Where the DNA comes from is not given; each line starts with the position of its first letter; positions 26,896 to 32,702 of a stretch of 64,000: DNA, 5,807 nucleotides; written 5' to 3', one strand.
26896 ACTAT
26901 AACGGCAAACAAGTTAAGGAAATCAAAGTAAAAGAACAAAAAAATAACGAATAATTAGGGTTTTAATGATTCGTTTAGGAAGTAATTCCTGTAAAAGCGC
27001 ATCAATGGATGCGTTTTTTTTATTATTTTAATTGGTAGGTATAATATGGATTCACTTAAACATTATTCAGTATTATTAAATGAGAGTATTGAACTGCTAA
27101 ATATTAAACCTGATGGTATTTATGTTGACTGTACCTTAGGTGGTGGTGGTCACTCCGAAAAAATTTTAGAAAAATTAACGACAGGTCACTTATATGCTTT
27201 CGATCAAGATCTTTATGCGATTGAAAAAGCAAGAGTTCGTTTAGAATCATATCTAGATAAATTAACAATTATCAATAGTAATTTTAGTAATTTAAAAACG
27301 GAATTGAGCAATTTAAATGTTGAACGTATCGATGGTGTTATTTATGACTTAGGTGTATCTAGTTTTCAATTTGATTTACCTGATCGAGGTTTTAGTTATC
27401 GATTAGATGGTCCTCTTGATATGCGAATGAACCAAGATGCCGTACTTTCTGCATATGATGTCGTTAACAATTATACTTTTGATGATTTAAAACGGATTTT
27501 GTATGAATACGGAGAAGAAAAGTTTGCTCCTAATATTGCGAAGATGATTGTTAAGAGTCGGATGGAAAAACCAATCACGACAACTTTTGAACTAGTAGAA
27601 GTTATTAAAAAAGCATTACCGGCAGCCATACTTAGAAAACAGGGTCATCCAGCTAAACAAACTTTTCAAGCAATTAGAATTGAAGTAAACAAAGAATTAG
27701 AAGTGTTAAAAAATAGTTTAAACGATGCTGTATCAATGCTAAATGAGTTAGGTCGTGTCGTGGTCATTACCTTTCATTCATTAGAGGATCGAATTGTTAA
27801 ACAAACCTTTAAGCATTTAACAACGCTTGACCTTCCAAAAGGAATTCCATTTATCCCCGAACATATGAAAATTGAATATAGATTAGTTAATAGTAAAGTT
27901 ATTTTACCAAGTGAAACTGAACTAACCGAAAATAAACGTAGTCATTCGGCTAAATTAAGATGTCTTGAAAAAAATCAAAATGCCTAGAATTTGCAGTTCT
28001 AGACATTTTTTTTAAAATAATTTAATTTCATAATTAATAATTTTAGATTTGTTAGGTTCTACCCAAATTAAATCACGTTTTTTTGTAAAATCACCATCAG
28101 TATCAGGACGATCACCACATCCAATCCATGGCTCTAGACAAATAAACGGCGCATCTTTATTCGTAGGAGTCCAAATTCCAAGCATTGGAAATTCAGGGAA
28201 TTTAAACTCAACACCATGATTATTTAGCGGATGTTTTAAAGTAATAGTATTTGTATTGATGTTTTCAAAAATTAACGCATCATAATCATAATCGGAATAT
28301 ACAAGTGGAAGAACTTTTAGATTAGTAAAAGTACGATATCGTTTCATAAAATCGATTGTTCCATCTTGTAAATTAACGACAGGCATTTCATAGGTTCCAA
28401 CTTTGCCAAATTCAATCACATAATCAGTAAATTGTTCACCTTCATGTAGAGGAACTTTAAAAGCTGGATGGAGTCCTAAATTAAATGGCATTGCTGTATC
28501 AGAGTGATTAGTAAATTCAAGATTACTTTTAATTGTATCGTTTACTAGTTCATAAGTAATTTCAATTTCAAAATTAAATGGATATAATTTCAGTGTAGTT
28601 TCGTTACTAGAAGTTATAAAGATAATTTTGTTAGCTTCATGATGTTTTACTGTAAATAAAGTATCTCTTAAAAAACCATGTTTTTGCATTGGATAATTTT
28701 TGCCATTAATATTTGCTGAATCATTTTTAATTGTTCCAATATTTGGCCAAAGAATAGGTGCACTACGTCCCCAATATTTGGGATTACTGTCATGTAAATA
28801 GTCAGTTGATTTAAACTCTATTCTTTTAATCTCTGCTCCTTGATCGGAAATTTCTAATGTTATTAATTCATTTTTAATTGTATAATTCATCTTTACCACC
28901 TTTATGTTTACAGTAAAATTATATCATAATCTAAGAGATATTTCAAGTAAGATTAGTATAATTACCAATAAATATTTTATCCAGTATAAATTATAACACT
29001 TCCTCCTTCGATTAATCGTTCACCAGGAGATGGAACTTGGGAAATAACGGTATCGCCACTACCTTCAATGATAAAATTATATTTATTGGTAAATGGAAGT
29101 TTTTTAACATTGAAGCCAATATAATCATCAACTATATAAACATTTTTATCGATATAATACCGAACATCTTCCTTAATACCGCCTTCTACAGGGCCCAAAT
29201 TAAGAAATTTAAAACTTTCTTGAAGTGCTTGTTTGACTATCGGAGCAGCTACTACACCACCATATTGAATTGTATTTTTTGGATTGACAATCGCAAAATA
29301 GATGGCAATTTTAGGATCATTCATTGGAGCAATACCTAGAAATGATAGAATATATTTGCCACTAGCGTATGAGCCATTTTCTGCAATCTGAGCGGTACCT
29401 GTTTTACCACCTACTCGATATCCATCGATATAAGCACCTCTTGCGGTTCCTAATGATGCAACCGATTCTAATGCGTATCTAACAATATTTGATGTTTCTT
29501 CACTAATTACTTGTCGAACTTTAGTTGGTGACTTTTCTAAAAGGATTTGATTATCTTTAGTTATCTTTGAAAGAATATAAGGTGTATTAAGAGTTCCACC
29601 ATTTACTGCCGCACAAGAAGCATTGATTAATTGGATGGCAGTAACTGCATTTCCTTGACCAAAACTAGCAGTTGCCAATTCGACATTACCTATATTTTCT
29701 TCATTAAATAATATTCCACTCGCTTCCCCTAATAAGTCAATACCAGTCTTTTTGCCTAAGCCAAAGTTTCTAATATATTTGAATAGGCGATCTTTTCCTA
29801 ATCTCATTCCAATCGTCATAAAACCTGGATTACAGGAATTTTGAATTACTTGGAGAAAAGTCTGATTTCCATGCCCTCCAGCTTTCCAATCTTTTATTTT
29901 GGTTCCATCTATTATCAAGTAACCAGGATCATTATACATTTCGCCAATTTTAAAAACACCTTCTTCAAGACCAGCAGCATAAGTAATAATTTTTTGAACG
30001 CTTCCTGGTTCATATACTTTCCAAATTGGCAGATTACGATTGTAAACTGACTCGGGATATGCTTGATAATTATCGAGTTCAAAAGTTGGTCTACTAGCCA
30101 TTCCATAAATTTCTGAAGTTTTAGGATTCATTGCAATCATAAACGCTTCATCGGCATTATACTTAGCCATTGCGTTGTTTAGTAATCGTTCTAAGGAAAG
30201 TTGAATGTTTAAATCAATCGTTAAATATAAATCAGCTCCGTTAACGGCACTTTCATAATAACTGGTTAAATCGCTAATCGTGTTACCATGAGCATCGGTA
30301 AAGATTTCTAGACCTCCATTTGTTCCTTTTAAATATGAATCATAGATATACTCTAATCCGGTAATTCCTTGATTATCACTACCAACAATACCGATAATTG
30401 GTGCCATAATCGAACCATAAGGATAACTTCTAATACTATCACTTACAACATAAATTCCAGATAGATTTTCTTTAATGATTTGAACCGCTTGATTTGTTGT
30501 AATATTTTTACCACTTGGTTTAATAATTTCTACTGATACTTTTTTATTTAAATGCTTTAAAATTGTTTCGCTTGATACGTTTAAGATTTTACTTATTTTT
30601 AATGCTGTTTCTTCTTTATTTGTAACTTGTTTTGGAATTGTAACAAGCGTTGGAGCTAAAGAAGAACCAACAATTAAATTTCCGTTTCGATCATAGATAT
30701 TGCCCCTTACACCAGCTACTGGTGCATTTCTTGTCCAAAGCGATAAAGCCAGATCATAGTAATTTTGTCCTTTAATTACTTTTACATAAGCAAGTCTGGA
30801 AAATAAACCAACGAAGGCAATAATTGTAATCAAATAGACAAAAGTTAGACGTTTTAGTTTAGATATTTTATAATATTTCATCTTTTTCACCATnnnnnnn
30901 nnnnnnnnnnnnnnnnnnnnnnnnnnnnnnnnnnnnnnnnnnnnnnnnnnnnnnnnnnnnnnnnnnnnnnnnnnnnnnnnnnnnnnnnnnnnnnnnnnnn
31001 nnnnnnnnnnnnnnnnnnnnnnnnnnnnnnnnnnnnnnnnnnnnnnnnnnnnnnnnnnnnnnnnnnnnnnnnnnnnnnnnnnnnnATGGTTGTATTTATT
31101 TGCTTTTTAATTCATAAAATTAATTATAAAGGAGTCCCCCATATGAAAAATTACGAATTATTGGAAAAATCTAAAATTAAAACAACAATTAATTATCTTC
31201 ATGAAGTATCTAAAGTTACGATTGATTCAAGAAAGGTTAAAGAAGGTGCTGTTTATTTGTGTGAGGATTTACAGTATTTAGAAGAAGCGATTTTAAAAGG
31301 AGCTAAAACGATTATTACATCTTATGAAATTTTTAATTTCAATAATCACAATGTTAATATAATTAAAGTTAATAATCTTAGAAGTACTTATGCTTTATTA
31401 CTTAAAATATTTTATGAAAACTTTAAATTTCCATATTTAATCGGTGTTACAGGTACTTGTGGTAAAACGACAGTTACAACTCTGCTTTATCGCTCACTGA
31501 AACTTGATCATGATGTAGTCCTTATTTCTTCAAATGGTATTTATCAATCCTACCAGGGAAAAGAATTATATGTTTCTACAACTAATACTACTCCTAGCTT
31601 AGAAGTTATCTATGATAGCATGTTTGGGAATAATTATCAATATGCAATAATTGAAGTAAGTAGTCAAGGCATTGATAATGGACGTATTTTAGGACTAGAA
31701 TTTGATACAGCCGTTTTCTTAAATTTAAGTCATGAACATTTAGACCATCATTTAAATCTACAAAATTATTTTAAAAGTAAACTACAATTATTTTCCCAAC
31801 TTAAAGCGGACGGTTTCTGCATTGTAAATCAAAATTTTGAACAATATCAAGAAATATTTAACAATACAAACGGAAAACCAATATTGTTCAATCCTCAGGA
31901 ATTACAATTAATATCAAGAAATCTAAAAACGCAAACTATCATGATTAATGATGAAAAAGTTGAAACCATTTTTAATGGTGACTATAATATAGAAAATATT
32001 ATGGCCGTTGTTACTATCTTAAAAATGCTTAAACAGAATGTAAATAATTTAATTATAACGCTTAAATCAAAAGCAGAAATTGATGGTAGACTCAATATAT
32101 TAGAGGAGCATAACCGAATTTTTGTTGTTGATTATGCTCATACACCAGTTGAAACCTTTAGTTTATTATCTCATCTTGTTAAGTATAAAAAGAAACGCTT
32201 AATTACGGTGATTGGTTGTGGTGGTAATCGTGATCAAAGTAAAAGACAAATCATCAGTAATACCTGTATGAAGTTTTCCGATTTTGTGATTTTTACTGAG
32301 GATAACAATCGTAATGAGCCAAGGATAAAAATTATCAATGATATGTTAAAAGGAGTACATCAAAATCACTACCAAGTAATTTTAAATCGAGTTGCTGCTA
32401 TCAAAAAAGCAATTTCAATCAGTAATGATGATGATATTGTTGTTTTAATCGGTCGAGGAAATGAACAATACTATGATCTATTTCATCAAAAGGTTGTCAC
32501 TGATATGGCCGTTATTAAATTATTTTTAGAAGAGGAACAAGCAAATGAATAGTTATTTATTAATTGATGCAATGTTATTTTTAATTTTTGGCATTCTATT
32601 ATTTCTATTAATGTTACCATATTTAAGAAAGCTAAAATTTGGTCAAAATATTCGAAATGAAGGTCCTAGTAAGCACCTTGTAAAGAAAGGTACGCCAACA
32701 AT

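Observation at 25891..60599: Dispersed sigmaE-type cortex/sporulation regulon with vegetative shape and division neighbours missing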

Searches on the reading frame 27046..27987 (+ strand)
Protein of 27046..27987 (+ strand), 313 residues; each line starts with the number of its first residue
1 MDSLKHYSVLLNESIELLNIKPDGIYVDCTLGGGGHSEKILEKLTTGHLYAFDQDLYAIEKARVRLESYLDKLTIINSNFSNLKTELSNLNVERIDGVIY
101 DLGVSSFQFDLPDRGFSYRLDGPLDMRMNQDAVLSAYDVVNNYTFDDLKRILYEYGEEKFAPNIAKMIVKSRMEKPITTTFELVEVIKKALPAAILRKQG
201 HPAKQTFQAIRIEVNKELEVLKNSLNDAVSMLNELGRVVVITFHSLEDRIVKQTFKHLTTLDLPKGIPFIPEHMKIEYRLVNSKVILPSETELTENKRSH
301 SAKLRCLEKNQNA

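Call 3: search_protein_families(library=ncbifam, proteins=[window:27046-27987:+])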
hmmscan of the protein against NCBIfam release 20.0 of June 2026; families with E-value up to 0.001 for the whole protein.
window:27046-27987:+ (313 aa): 2 families
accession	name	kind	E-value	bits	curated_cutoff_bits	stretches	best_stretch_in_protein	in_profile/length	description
TIGR00006.1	TIGR00006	equivalog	6.6e-113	377.2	154.3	1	2-310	3-310/310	16S rRNA (cytosine(1402)-N(4))-methyltransferase RsmH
NF053511.1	tRNA_U34_MnmM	equivalog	9.3e-09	35.1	135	1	19-103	14-97/183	tRNA 5-(aminomethyl)-2-thiouridylate-methyltransferase MnmM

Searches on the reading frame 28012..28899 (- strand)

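Call 3: search_protein_families(library=ncbifam, proteins=[window:28012-28899:-])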
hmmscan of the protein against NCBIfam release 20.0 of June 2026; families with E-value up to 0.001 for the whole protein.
window:28012-28899:- (295 aa): 0 families

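Call 16: search_protein_families(library=pfam, proteins=[window:28012-28899:-], max_evalue=0.01)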
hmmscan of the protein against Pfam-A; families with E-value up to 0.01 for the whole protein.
window:28012-28899:- (295 aa): 1 family
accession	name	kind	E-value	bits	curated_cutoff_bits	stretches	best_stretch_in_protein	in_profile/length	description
PF01263.26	Aldose_epim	-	2.3e-27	96.6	27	1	5-251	2-258/299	Aldose 1-epimerase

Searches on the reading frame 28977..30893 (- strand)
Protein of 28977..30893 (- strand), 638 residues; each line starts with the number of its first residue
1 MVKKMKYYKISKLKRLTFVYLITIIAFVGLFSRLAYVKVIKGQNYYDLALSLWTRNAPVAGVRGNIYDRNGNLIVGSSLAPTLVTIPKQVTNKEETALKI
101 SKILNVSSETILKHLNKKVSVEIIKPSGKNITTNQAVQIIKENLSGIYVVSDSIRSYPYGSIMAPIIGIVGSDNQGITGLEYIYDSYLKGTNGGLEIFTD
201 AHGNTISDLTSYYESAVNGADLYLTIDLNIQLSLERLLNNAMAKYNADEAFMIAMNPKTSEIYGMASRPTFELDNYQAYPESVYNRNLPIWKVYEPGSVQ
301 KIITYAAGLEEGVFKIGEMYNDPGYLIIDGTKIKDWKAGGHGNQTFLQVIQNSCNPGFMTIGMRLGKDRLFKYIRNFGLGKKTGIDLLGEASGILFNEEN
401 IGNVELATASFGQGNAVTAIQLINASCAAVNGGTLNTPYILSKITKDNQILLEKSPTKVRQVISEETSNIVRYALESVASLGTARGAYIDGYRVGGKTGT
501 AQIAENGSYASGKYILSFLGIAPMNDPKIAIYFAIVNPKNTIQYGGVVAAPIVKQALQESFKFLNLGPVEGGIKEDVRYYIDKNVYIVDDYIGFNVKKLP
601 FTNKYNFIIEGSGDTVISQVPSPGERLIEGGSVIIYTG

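Call 3: search_protein_families(library=ncbifam, proteins=[window:28977-30893:-])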
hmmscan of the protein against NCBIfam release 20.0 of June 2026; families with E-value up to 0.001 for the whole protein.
window:28977-30893:- (638 aa): 16 families
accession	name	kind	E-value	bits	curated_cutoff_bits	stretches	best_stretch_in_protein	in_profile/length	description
TIGR02214.1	spoVD_pbp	equivalog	6.9e-190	632.5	688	1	16-638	2-635/636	stage V sporulation protein D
TIGR03423.1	pbp2_mrdA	equivalog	2.4e-93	313.7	455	1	15-560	2-590/593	penicillin-binding protein 2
NF053573.1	PBP2_PenA_Neis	exception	4.6e-69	233.5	1105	1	9-569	21-569/572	peptidoglycan D,D-transpeptidase PBP2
NF011685.0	PRK15105.1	subfamily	8.7e-65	219.4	737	1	23-569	31-566/588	peptidoglycan glycosyltransferase FtsI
NF038271.1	strep_PBP2X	exception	3.2e-60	204.2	1050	1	18-635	32-687/750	penicillin-binding protein PBP2X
NF008061.0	PRK10795.1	equivalog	7.8e-37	127.1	962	1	17-533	22-590/634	peptidoglycan DD-transpeptidase MrdA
NF038278.1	strep_PBP2B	exception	5.8e-36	124.2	975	2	173-543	260-658/678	penicillin-binding protein PBP2B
NF051842.1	PBP4_5_Efaec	equivalog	5.9e-31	107.5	700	1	61-506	163-618/668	penicillin-binding protein PBP4(5)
TIGR02074.1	PBP_1a_fam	subfamily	2e-24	86.3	508.75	1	212-506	212-488/535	PBP1A family penicillin-binding protein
NF051885.1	tranpepglycosPbpC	equivalog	3.4e-14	52.4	900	1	222-502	294-545/632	multimodular transpeptidase-transglycosylase PbpC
NF033378.1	MECD_PBP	exception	3.5e-14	52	1450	1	62-529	152-636/678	PBP2a family beta-lactam-resistant peptidoglycan transpeptidase MecD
NF000406.1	MECB_PBP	exception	2.6e-12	45.9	1450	1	61-540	148-644/674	PBP2a family beta-lactam-resistant peptidoglycan transpeptidase MecB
NF038276.1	strep_PBP2A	exception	1.9e-09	36.4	1100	1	217-518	315-596/716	penicillin-binding protein PBP2A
NF038272.1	strep_PBP1A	exception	2.8e-07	29.2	1075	1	297-506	367-564/658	penicillin-binding protein PBP1A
TIGR02071.1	PBP_1b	equivalog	7.1e-06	24.4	717.75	1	219-502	369-635/729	penicillin-binding protein 1B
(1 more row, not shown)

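Call 12: find_related_loci(query=window:28977-30893:-, collection=genome_contigs, flank=10000)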
Query window:28977-30893:- (638 aa) in genome_contigs; peptide patterns used: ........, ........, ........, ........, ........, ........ (x = any residue, [..] = any of these).
131 stretches matched a pattern; 5 encode a relative of the query (tblastn E <= 1e-3); 5 distinct loci.
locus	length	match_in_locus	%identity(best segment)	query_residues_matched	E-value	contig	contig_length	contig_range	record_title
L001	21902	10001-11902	78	5-638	0e+0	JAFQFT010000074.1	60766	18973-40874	MAG: Bacilli bacterium isolate RGIG1779 Goat_Cecum-4__c910395, whole genome shotgun sequence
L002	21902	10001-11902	78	5-638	0e+0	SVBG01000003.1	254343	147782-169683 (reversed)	MAG: Erysipelotrichaceae bacterium isolate SIG222 NODE_98_length_254343_cov_6.826864, whole genome shotgun sequence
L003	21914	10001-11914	73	1-638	0e+0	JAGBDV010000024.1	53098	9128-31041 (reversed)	MAG: Bacilli bacterium isolate RGIG9028 Water_deer_Rectum-4__c305724, whole genome shotgun sequence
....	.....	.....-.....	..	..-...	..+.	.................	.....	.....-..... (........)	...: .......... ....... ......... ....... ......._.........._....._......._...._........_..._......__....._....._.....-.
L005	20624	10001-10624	25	295-523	2e-8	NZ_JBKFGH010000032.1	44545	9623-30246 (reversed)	Neobacillus sp. LXY-4 contig32, whole genome shotgun sequence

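Call 82: search_solved_structures(query=window:28977-30881:-, max_evalue=1e-30)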
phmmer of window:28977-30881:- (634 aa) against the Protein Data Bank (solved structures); distinct sequences matched with E-value up to 1e-30: 47.
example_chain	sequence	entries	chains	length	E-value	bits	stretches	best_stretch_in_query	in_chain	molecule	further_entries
7rcz_A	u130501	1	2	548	9e-114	384.5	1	45-565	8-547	Stage V sporulation protein D (Sporulation specific penicillin-binding protein)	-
4ovd_A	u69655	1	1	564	6.3e-68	233.1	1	56-565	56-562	Peptidoglycan glycosyltransferase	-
5tro_A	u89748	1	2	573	6.6e-63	216.6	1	58-565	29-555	Penicillin-binding protein 1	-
7o49_A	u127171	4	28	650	2.1e-62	214.9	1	59-565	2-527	Penicillin-binding protein 1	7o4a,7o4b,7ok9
8vbt_A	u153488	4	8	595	3.5e-62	214.1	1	58-565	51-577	Penicillin-binding protein 1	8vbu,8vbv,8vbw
3ue3_A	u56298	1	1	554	9.9e-60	206.1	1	82-564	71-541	Septum formation, penicillin binding protein 3, peptidoglycan synthetase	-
6r40_A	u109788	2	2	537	1.3e-59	205.6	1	40-564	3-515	Peptidoglycan D,D-transpeptidase FtsI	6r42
6r3x_A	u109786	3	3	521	2.5e-59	204.8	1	40-564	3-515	Peptidoglycan D,D-transpeptidase FtsI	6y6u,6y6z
6hzr_A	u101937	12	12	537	2.5e-59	204.7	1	40-564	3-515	Peptidoglycan D,D-transpeptidase FtsI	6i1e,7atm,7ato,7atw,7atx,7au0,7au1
6hr9_A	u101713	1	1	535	4.4e-59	203.9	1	50-564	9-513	Peptidoglycan D,D-transpeptidase FtsI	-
6hr4_A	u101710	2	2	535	4.5e-59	203.9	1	50-564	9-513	Peptidoglycan D,D-transpeptidase FtsI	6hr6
25hr_B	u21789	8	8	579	5.1e-59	203.7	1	50-564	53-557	Peptidoglycan D,D-transpeptidase FtsI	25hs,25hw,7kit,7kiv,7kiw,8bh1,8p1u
4wek_A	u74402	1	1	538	5.3e-59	203.6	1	50-564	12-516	Penicillin-binding protein 3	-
3pbn_A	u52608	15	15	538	5.4e-59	203.6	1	51-564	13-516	Penicillin-binding protein 3 | Cell division protein FtsI [Peptidoglycan synthetase] | Peptidoglycan D,D-transpeptidase FtsI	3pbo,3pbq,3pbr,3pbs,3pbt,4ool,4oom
6un1_A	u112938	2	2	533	6.1e-59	203.5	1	51-564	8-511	Peptidoglycan D,D-transpeptidase FtsI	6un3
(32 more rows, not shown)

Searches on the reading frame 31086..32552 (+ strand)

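Call 3: search_protein_families(library=ncbifam, proteins=[window:31086-32552:+])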
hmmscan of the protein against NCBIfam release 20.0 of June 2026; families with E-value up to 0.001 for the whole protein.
window:31086-32552:+ (488 aa): 23 families
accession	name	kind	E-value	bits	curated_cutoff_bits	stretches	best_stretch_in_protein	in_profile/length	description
NF001126.0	PRK00139.1-4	equivalog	6.3e-100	335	373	1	23-483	4-484/486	UDP-N-acetylmuramoyl-L-alanyl-D-glutamate--2,6-diaminopimelate ligase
TIGR01085.1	murE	subfamily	4.7e-91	306.1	257.3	1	39-471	2-460/472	UDP-N-acetylmuramyl-tripeptide synthetase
NF008896.0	PRK11929.1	equivalog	4.5e-87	292.9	1023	1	33-473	17-490/965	bifunctional UDP-N-acetylmuramoyl-L-alanyl-D-glutamate--2,6-diaminopimelate ligase MurE/UDP-N-acetylmuramoyl-tripeptide--D-alanyl-D-alanine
NF001124.0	PRK00139.1-2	equivalog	2.9e-84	283.6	476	1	34-482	21-493/500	UDP-N-acetylmuramoyl-L-alanyl-D-glutamate--2,6-diaminopimelate ligase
NF001123.0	PRK00139.1-1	equivalog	4.8e-71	239.9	586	1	39-470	18-477/493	UDP-N-acetylmuramoyl-L-alanyl-D-glutamate--2,6-diaminopimelate ligase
NF010628.0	PRK14022.1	equivalog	2e-63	214.8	536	1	31-480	26-480/483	UDP-N-acetylmuramoyl-L-alanyl-D-glutamate--L-lysine ligase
NF001130.0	PRK00139.2-4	equivalog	6e-51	173.7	715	2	20-260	12-256/516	UDP-N-acetylmuramoyl-L-alanyl-D-glutamate--2,6-diaminopimelate ligase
NF001129.0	PRK00139.2-3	equivalog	4.3e-36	124.5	762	1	39-470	39-502/517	UDP-N-acetylmuramoyl-L-alanyl-D-glutamate--2,6-diaminopimelate ligase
NF001127.0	PRK00139.2-1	equivalog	3.2e-35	121.8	997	2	20-279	12-272/520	UDP-N-acetylmuramoyl-L-alanyl-D-glutamate--2,6-diaminopimelate ligase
NF001131.0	PRK00139.2-5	equivalog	1.1e-30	106.9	1000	1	35-462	28-462/483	UDP-N-acetylmuramoyl-L-alanyl-D-glutamate--2,6-diaminopimelate ligase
TIGR02068.2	cya_phycin_syn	equivalog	2.7e-29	101.8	850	2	279-462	660-854/862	cyanophycin synthetase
NF010623.0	PRK14016.1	subfamily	2.4e-24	85.5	877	1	118-469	482-863/871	cyanophycin synthetase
TIGR01087.1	murD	equivalog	9e-24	84.3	211.95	1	107-454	95-415/441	UDP-N-acetylmuramoyl-L-alanine--D-glutamate ligase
TIGR01143.1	murF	subfamily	1.6e-20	73.5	288.6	1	46-377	1-332/418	UDP-N-acetylmuramoyl-tripeptide--D-alanyl-D-alanine ligase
TIGR01082.1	murC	equivalog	2.6e-17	63.1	335.1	1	201-459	163-440/449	UDP-N-acetylmuramate--L-alanine ligase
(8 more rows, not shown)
